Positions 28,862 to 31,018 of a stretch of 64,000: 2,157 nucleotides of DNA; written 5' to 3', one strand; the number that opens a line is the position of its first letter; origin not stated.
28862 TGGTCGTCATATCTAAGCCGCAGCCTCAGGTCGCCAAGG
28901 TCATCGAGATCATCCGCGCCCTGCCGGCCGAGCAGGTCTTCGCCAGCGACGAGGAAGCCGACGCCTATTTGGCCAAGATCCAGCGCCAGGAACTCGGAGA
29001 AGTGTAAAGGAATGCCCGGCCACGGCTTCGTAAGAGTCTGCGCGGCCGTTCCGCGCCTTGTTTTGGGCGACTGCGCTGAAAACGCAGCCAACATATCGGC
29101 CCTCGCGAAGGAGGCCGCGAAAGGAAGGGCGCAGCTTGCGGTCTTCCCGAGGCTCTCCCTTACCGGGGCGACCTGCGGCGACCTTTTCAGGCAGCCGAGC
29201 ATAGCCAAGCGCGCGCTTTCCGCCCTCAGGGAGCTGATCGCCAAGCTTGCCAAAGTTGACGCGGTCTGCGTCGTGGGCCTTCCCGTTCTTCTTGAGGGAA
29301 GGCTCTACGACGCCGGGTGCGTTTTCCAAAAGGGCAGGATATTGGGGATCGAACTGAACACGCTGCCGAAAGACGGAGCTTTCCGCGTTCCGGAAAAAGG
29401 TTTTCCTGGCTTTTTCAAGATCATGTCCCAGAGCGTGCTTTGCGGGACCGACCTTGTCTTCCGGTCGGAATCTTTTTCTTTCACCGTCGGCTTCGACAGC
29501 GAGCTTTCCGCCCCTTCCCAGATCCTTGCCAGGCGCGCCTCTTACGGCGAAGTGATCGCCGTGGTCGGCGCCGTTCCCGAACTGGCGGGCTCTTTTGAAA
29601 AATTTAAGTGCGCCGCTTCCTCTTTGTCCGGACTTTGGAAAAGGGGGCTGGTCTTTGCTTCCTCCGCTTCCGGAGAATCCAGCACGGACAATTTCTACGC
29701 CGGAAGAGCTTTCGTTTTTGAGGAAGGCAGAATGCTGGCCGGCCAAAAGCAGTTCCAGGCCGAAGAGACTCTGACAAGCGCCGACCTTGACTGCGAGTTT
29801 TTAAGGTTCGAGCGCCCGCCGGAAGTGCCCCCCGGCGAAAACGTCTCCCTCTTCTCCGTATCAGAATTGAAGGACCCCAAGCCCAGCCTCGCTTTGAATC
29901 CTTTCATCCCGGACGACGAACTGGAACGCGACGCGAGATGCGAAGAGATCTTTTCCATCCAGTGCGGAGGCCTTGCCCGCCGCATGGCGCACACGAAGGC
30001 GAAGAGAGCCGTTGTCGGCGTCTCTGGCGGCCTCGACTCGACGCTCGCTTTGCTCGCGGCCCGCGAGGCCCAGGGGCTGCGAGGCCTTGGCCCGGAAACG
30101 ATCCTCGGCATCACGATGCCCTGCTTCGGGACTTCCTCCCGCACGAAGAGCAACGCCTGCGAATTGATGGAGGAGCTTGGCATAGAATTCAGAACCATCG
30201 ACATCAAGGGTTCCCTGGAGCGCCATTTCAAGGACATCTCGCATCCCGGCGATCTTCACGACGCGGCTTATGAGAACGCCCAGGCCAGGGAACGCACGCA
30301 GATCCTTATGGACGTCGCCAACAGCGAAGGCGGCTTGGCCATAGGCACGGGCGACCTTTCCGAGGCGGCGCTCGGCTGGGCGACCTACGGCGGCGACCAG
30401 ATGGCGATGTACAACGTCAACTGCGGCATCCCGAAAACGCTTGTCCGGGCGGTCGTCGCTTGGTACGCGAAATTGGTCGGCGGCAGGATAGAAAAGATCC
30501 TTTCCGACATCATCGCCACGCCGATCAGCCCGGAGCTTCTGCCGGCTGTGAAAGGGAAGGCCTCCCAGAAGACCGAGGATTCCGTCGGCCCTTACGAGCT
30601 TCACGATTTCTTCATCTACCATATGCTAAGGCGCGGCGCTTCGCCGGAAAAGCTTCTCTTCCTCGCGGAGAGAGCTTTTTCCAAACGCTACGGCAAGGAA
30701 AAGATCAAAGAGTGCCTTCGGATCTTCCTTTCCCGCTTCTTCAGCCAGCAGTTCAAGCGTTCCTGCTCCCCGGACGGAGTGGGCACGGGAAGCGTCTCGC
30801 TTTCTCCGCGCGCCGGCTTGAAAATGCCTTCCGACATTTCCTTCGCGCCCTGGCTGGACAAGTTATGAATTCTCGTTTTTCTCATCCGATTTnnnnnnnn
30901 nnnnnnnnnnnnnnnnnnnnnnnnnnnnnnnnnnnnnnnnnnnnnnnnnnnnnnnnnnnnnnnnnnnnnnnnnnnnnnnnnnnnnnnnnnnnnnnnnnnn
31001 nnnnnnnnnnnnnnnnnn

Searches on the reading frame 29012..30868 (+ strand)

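Call 42: search_protein_families(library=pfam, proteins=[window:29012-30868:+], max_evalue=0.00001)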
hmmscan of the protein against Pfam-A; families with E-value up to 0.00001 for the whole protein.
window:29012-30868:+ (618 aa): 1 family
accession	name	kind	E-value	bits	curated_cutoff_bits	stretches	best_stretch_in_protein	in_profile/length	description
PF02540.23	NAD_synthase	-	3.5e-28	98.8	21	1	319-547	7-213/242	NAD synthase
